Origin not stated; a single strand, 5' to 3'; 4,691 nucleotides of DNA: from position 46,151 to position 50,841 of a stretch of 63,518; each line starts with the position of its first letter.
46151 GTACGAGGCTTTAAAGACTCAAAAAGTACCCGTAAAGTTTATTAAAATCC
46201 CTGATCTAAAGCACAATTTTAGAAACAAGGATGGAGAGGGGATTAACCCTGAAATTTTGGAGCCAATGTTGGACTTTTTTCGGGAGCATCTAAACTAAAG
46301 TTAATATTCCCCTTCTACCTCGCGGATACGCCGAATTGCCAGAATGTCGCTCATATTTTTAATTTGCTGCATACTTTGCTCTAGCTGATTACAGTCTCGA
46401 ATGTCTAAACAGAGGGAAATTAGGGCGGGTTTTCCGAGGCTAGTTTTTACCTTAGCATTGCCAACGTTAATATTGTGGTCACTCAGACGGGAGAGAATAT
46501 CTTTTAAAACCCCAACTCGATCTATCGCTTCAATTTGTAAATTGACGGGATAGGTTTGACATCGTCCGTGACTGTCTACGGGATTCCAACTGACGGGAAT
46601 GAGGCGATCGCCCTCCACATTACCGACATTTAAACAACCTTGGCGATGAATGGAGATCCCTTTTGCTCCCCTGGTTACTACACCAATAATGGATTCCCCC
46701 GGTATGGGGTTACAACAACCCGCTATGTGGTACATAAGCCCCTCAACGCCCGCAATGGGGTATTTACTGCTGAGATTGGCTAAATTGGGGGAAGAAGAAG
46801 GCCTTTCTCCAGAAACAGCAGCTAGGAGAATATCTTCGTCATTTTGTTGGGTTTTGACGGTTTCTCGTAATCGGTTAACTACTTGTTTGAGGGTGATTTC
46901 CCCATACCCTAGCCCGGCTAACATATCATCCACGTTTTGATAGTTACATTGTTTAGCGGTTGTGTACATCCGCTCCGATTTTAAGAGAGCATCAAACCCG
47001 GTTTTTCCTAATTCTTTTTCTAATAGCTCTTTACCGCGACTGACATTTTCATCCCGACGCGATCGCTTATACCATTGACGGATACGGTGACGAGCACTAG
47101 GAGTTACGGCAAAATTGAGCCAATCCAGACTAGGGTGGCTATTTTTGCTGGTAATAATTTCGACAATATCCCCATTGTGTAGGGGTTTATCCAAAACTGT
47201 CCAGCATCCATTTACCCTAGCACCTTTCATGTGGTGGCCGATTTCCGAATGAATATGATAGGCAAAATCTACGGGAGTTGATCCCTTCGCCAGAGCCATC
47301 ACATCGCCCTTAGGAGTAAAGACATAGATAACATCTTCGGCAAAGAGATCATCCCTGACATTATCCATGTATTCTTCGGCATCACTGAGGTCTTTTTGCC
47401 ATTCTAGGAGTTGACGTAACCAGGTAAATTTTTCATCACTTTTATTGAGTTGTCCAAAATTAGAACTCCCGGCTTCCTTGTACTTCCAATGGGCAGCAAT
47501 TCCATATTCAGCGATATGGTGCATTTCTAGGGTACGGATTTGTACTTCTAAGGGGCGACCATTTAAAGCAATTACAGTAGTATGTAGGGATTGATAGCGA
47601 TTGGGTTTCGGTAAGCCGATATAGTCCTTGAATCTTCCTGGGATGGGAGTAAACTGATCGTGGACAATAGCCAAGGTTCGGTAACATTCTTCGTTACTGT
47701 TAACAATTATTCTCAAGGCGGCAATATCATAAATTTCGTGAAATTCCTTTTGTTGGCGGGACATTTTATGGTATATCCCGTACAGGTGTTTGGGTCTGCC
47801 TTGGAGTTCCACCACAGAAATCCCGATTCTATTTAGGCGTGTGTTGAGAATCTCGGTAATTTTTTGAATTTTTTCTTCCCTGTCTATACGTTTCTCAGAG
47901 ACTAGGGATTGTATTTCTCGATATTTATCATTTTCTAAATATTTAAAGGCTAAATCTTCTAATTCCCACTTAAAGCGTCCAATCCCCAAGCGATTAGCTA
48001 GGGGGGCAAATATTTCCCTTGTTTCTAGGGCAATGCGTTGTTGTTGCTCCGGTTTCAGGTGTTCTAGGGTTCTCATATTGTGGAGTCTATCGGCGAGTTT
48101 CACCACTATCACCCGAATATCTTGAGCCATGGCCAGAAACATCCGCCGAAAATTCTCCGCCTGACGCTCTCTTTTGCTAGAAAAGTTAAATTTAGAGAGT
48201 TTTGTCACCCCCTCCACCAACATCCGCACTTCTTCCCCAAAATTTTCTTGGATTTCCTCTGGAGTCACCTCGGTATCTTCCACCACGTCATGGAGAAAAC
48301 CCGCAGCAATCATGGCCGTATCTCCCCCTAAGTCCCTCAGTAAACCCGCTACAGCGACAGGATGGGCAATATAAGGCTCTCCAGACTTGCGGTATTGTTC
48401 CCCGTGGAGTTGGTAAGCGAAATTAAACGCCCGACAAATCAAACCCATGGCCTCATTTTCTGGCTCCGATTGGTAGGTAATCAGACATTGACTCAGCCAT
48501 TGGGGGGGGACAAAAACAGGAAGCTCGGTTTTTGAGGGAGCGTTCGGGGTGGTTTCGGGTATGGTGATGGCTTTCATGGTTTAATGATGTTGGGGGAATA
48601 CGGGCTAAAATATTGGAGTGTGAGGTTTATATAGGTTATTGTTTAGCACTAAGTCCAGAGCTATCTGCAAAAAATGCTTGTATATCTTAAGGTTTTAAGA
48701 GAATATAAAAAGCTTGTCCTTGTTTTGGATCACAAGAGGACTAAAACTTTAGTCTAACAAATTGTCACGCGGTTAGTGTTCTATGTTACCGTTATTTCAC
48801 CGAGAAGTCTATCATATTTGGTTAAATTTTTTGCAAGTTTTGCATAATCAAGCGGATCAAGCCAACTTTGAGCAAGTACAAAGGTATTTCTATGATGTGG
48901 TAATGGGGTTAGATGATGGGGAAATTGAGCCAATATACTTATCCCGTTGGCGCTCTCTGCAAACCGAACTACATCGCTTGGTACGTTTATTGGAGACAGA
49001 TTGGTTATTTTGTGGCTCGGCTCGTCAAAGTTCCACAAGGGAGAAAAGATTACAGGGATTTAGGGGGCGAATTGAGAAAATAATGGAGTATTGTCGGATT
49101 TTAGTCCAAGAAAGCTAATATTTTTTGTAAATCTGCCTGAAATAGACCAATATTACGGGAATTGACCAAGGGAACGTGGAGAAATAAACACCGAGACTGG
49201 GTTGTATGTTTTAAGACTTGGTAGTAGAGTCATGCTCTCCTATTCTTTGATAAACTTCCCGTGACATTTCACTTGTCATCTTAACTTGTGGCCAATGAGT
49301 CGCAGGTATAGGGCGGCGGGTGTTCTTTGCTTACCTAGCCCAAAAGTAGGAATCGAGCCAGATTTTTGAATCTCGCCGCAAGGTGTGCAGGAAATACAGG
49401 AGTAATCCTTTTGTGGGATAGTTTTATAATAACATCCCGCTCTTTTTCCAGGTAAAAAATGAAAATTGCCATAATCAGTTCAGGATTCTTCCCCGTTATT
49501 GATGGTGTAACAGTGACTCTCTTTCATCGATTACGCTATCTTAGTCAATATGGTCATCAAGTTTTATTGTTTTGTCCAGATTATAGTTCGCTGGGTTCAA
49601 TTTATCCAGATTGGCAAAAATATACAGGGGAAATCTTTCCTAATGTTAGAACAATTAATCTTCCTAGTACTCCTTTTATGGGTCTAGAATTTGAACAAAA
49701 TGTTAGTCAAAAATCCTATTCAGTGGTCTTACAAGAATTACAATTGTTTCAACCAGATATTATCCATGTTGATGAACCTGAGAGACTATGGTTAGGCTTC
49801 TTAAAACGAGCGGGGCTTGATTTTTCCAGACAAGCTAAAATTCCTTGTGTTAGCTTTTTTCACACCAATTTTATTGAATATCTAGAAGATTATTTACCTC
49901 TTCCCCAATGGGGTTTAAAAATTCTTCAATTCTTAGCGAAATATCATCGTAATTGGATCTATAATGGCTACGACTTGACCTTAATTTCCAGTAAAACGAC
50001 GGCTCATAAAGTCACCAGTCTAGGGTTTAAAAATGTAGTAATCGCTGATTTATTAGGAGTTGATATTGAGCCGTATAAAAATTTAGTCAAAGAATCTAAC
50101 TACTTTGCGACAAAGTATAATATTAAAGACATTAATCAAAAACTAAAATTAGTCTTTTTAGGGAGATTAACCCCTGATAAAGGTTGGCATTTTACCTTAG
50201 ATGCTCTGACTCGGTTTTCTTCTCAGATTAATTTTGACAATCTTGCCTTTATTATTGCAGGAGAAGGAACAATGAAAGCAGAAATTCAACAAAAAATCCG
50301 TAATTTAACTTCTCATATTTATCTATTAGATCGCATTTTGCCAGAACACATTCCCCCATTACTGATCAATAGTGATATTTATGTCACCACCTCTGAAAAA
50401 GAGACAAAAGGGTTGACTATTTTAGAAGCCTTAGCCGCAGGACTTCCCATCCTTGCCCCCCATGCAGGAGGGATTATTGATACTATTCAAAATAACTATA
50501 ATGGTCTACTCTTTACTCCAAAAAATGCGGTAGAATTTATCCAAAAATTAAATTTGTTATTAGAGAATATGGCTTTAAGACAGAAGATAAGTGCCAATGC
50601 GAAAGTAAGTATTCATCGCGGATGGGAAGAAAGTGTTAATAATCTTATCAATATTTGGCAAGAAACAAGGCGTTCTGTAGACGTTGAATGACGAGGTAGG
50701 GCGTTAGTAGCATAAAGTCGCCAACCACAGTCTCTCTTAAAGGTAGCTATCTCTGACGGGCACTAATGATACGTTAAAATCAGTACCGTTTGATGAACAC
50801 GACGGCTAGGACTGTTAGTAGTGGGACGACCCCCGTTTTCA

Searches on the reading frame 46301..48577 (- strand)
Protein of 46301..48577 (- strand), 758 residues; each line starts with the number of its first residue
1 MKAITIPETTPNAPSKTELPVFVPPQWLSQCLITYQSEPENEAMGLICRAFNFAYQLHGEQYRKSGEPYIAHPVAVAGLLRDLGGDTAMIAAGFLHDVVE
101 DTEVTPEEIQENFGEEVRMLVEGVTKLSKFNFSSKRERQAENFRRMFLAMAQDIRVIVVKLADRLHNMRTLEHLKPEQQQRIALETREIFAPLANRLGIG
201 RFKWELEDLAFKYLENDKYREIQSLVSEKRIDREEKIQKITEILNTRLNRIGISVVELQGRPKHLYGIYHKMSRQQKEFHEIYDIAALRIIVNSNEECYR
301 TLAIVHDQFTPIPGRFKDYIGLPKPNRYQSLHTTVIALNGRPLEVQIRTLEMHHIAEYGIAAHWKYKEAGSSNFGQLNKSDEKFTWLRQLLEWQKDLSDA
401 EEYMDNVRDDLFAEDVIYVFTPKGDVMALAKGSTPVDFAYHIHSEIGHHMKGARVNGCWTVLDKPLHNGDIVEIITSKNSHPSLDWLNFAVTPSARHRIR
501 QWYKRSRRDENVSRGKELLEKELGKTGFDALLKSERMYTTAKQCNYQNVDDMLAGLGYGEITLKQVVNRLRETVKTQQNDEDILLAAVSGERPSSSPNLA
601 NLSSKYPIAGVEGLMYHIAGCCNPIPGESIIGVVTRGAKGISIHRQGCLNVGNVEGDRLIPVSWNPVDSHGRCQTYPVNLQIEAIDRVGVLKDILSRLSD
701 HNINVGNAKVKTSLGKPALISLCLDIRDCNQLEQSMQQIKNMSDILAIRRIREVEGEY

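Call 17: find_encoding_contigs(protein=window:46301-48577:-, flank=10000, max_places=10)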
Protein window:46301-48577:- (758 aa): 7 contigs read that carry it; 6 places shown.
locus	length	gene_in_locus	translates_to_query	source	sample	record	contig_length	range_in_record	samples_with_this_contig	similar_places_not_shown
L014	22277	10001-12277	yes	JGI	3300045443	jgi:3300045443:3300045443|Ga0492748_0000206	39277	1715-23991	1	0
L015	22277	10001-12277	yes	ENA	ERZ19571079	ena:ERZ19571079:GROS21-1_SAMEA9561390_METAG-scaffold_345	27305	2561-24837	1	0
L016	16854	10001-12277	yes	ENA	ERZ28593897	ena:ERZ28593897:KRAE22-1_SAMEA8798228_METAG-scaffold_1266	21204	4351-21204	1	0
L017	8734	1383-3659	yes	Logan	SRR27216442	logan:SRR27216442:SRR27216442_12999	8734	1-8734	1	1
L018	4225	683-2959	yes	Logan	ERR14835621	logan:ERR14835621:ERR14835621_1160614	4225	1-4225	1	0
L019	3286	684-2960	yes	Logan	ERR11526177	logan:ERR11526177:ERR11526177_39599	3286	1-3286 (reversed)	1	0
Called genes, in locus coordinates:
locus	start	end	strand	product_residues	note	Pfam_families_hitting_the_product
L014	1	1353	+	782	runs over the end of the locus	PF00109:ketoacyl-synt, PF02801:Ketoacyl-synt_C, PF16197:KAsynt_C_assoc, PF22336:RhiE-like_linker, PF22621:CurL-like_PKS_C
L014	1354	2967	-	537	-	PF13231:PMT_2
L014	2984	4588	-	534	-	PF07176:DUF1400, PF03403:PAF-AH_p_II (weak), PF07224:Chlorophyllase (weak), PF01738:DLH (weak), PF12740:PETase (faint), PF00561:Abhydrolase_1, PF12146:Hydrolase_4 (faint)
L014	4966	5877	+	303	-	PF20434:BD-FAE (faint), PF00561:Abhydrolase_1, PF12146:Hydrolase_4, PF12697:Abhydrolase_6 (faint), PF00326:Peptidase_S9, PF12695:Abhydrolase_5 (faint), PF01738:DLH (weak), PF12146:Hydrolase_4 (weak), +1 more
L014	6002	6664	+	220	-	PF03364:Polyketide_cyc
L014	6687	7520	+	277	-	PF00106:adh_short, PF08659:KR, PF13561:adh_short_C2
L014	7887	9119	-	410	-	PF13439:Glyco_transf_4, PF13579:Glyco_trans_4_4 (weak), PF00534:Glycos_transf_1, PF20706:GT4-conflict (weak), PF13692:Glyco_trans_1_4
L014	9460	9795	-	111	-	-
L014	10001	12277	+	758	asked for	PF01966:HD, PF13328:HD_4, PF04607:RelA_SpoT, PF02824:TGS, PF19296:RelA_AH, PF28438:RelA_RIS, PF01842:ACT, PF13291:ACT_4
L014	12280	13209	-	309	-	PF00135:COesterase, PF20434:BD-FAE, PF00561:Abhydrolase_1 (faint), PF07859:Abhydrolase_3, PF00326:Peptidase_S9, PF01738:DLH (faint)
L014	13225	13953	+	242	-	PF17746:SfsA_N, PF03749:SfsA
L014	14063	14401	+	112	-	PF00543:P-II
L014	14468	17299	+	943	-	PF03699:UPF0182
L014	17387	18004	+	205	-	PF00293:NUDIX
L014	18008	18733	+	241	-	PF00121:TIM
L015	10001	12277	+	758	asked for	PF01966:HD, PF13328:HD_4, PF04607:RelA_SpoT, PF02824:TGS, PF19296:RelA_AH, PF28438:RelA_RIS, PF01842:ACT, PF13291:ACT_4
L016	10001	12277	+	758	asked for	PF01966:HD, PF13328:HD_4, PF04607:RelA_SpoT, PF02824:TGS, PF19296:RelA_AH, PF28438:RelA_RIS, PF01842:ACT, PF13291:ACT_4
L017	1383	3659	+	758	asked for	PF01966:HD, PF13328:HD_4, PF04607:RelA_SpoT, PF02824:TGS, PF19296:RelA_AH, PF28438:RelA_RIS, PF01842:ACT, PF13291:ACT_4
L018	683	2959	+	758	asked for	PF01966:HD, PF13328:HD_4, PF04607:RelA_SpoT, PF02824:TGS, PF19296:RelA_AH, PF28438:RelA_RIS, PF01842:ACT, PF13291:ACT_4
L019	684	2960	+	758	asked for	PF01966:HD, PF13328:HD_4, PF04607:RelA_SpoT, PF02824:TGS, PF19296:RelA_AH, PF28438:RelA_RIS, PF01842:ACT, PF13291:ACT_4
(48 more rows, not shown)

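Call 18: search_protein_families(library=pfam, proteins=[window:46301-48577:-], max_evalue=0.0001)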
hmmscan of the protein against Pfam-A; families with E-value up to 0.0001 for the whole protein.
window:46301-48577:- (758 aa): 8 families
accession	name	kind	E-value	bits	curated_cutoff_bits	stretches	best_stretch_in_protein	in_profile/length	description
PF13328.12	HD_4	-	5.2e-53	179.4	27.2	1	50-199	1-155/156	HD domain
PF04607.23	RelA_SpoT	-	2.4e-43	147.4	27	1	260-369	1-111/113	Region found in RelA / SpoT proteins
PF02824.27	TGS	-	8.2e-23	80.7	22.2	1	417-476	1-60/60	TGS domain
PF13291.12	ACT_4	-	5.5e-16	59.5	27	1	674-750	3-80/80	ACT domain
PF01966.28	HD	-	4.2e-15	56.5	22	1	69-168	1-116/116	HD domain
PF01842.31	ACT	-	1.6e-09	37.8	27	1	680-741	3-63/66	ACT domain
PF19296.4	RelA_AH_RIS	-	2.1e-09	38.2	23.8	1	488-643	2-167/185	RelA/SpoT, AH and RIS domains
PF22629.2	ACT_AHAS_ss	-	8.4e-05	23.1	27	0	680-746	1-66/67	AHAS small subunit-like ACT domain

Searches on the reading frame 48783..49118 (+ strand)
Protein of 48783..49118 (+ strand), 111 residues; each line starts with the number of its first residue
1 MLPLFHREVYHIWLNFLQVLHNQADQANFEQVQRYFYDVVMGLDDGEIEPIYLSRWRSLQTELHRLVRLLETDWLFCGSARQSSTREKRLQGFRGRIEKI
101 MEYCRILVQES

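Call 18: search_protein_families(library=pfam, proteins=[window:48783-49118:+], max_evalue=0.0001)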
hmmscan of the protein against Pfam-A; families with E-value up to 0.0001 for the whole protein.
window:48783-49118:+ (111 aa): 0 families

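Call 23: search_protein_families(library=ncbifam, proteins=[window:48783-49118:+], max_evalue=0.001)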
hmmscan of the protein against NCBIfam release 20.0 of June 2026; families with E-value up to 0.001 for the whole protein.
window:48783-49118:+ (111 aa): 1 family
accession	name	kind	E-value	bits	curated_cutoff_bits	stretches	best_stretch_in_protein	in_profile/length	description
NF037954.1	het_cyst_PatD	equivalog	2.2e-23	82.9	50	1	4-109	3-116/116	heterocyst frequency control protein PatD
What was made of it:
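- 48783..49118 (+): patD homologue. It is the last host gene before the island and serves as the flank marker. NCBIfam het_cyst_PatD scores 82.9 bits against a cut-off of 50 (call 23).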

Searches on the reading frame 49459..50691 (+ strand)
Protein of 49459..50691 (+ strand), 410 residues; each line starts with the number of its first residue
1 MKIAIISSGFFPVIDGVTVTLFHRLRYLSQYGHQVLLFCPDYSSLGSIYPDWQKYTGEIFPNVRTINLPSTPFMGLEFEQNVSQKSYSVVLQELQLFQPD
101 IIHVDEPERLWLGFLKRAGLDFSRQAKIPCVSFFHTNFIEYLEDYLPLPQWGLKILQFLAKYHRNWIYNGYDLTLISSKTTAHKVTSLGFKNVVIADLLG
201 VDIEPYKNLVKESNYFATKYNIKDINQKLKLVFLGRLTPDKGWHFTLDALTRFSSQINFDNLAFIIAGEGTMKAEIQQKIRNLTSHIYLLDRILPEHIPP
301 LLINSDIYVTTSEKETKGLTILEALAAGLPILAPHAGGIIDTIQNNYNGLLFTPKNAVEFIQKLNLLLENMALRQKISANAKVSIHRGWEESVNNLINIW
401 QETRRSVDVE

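Call 5: search_protein_families(library=pfam, proteins=[window:49459-50691:+], max_evalue=0.01)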
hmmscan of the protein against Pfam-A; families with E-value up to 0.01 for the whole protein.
window:49459-50691:+ (410 aa): 6 families
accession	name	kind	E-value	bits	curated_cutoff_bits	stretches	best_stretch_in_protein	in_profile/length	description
PF00534.26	Glycos_transf_1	-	1.8e-29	102.9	26.4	1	226-382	13-170/172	Glycosyl transferases group 1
PF13692.12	Glyco_trans_1_4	-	1.5e-25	90.6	27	1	230-370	3-142/142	Glycosyl transferases group 1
PF13439.12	Glyco_transf_4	-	4.8e-14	53.2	28.5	1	15-193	2-160/170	Glycosyltransferase Family 4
PF13579.12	Glyco_trans_4_4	-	1.2e-06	29.4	29.7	1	16-193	2-150/158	Glycosyl transferase 4-like domain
PF20706.3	GT4-conflict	-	9.9e-06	25.2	26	1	227-348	196-325/385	Family 4 Glycosyltransferase in conflict systems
PF13524.12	Glyco_trans_1_2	-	0.00035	21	25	1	279-388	27-132/144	Glycosyl transferase-like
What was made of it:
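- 49459..50691 (+): GT4-family (Glycos_transf_1) glycosyltransferase, 410 aa, cytoplasmic. The predicted acceptor is a lipid. Pfam PF00534, E = 1.8e-29 (call 5).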

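Call 23: search_protein_families(library=ncbifam, proteins=[window:49459-50691:+], max_evalue=0.001)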
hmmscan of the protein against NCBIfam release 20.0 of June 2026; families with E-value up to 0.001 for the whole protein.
window:49459-50691:+ (410 aa): 38 families (the best 25 are shown)
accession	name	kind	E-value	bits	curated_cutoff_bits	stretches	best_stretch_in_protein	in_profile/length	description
NF053787.1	GlcN_PG_synth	equivalog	4.5e-29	101.4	480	1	91-402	75-358/361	N-acetylglucosaminyl phosphatidylglycerol synthase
NF049988.1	MGlcDAGSynMgs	equivalog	1.7e-23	83.6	400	1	1-390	1-373/398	alpha-monoglucosyldiacylglycerol synthase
NF041876.1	EPS_EpsE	equivalog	3.3e-22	79.3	400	1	217-391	203-382/389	exopolysaccharide biosynthesis GT4 family glycosyltransferase EpsE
TIGR03088.1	stp2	hypoth_equivalog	4.7e-19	68.7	409.05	1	224-401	190-371/374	TIGR03088 family PEP-CTERM/XrtA system glycosyltransferase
NF047684.1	TeichurnBiosyTuaC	equivalog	6.6e-17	61.5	550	1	199-394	192-378/391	teichuronic acid biosynthesis protein TuaC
NF038229.1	Glyco4_Geo_Pelo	equivalog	2.2e-15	56.5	400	1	229-384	162-317/338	GPMC system family 4 glycosyltransferase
NF047880.1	glyco_SdgA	exception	2.3e-15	56.2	800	1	218-393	304-479/488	serine-aspartate repeat adhesin O-glycosyltransferase SdgA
NF046085.1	XrtY_assoc_Gly1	equivalog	2.7e-15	56.1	400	1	202-401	183-382/387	XrtY-associated glycosyltransferase XYAG1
TIGR03999.1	thiol_BshA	equivalog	4.9e-15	55.3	273.7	1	262-391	230-359/375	N-acetyl-alpha-D-glucosaminyl L-malate synthase BshA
TIGR02149.1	glgA_Coryne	subfamily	8.3e-14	51.5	302.4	1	199-400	176-387/391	glycogen synthase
NF050056.1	ProtGlycPglH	equivalog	3e-13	49.6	600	1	219-384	170-333/354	GalNAc-alpha-(1->4)-GalNAc-alpha-(1->3)-diNAcBac-PP-undecaprenol alpha-1,4-N-acetyl-D-galactosaminyltransferase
TIGR03449.1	mycothiol_MshA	equivalog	1.2e-12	47.5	462.5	1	228-402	220-402/406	D-inositol-3-phosphate glycosyltransferase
NF038295.1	EPS_HpsP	equivalog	1.8e-12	47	550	1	199-402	183-386/388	hormogonium polysaccharide biosynthesis glycosyltransferase HpsP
TIGR04063.1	stp3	hypoth_equivalog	4.7e-12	45.5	442.05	1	199-402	187-394/397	TIGR04063 family PEP-CTERM/XrtA system glycosyltransferase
NF038255.1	exopoly_VpsD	equivalog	1.2e-11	44.1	300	1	212-363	187-342/381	VpsD family glycosyltransferase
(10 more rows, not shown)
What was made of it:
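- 49459..50691 (+): The best NCBIfam models are lipid glycosyltransferases (GlcNAc-PG synthase, MGlcDAG synthase), both below cut-off (call 23).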

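Call 78: search_solved_structures(query=window:49459-50691:+, max_evalue=1e-15)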
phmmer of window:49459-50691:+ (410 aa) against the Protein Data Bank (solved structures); distinct sequences matched with E-value up to 1e-15: 0.
